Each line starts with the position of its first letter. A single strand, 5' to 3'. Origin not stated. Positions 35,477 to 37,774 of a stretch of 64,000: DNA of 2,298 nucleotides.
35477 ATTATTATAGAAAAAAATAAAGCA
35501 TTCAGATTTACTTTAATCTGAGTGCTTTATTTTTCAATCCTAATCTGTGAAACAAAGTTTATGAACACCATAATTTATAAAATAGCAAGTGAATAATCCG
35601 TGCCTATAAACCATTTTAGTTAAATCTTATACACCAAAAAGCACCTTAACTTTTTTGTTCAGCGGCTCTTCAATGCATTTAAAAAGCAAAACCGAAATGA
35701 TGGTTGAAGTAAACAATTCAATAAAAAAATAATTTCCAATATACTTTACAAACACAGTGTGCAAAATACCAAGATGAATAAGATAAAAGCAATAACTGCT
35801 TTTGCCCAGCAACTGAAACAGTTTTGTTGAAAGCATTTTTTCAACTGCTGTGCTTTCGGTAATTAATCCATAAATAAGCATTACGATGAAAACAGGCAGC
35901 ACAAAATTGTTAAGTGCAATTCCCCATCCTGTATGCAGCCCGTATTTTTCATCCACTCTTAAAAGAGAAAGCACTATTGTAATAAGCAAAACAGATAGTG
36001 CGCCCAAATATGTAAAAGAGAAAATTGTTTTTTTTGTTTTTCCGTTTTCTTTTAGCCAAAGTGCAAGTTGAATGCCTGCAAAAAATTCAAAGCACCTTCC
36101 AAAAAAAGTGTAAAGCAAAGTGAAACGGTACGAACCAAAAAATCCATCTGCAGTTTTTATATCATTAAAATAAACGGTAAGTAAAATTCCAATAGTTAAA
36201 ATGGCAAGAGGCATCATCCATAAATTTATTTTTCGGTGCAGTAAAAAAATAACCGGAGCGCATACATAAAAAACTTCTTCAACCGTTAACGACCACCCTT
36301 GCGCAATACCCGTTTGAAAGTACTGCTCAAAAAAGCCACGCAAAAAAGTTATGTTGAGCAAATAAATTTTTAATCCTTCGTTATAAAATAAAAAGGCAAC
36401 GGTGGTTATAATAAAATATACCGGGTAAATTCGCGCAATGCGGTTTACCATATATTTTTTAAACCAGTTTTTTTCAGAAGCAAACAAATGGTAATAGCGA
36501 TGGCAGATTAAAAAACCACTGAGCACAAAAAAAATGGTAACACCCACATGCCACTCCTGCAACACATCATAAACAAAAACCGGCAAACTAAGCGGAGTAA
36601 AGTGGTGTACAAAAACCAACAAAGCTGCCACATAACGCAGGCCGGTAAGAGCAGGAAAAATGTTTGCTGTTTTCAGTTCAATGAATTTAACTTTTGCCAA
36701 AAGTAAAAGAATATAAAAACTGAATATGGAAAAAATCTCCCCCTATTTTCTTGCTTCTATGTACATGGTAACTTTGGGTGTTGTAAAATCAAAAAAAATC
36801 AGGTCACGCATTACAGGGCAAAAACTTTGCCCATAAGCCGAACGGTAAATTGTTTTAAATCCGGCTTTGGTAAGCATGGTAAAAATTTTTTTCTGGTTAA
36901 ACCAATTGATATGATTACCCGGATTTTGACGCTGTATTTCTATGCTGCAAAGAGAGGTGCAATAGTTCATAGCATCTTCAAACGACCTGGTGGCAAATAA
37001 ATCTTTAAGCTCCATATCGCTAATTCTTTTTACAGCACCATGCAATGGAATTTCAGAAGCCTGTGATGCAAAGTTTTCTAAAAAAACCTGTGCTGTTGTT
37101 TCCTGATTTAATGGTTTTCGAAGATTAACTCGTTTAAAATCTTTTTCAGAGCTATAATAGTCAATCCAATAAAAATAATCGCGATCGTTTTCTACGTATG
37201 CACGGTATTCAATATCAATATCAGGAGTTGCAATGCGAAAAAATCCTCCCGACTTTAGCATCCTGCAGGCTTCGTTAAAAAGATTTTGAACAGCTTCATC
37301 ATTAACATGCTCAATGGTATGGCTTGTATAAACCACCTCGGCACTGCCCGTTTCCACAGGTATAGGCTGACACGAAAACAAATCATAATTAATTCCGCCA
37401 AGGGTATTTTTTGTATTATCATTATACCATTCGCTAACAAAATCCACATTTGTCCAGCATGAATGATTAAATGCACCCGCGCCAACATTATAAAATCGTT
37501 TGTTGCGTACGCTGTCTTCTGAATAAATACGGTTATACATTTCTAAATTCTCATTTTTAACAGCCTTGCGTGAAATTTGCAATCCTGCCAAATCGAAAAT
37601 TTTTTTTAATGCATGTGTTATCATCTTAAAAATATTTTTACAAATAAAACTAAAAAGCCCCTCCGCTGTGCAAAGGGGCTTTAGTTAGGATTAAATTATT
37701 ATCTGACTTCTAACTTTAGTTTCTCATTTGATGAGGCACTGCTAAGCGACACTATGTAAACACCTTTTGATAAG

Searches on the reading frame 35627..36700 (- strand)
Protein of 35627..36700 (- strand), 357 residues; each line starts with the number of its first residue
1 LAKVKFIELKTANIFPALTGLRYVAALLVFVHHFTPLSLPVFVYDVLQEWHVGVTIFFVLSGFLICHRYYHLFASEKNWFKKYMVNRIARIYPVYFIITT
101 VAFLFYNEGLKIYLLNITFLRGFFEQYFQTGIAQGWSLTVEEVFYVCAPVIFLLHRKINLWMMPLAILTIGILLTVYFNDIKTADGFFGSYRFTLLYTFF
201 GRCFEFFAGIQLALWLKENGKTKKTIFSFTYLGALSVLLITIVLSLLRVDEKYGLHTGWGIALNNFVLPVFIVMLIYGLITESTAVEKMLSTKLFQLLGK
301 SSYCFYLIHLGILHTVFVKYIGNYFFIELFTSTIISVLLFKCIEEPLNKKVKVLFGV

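Call 59: search_protein_families(library=pfam, proteins=[window:35627-36700:-], max_evalue=0.00001)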
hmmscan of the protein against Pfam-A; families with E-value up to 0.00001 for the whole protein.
window:35627-36700:- (357 aa): 1 family
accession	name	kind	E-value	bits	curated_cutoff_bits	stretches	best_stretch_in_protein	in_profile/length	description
PF01757.29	Acyl_transf_3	-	4.1e-23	82.4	31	1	17-338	3-318/326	Acyltransferase domain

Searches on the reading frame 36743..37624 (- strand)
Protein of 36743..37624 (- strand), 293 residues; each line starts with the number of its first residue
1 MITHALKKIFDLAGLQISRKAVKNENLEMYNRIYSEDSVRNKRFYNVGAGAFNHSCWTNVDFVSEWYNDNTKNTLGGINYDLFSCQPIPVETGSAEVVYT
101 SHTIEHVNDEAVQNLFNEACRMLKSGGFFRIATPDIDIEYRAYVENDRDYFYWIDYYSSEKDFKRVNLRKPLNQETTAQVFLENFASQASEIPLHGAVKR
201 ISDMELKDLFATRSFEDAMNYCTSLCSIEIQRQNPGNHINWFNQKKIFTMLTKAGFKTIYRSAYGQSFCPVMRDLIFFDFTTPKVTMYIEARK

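Call 59: search_protein_families(library=pfam, proteins=[window:36743-37624:-], max_evalue=0.00001)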
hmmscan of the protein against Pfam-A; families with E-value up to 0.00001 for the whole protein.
window:36743-37624:- (293 aa): 2 families
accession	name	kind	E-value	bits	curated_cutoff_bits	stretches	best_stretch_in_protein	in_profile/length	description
PF13489.12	Methyltransf_23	-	3.8e-07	30.4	27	0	77-156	64-144/164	Methyltransferase domain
PF08241.18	Methyltransf_11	-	4.1e-07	31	21.2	1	72-130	40-94/95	Methyltransferase domain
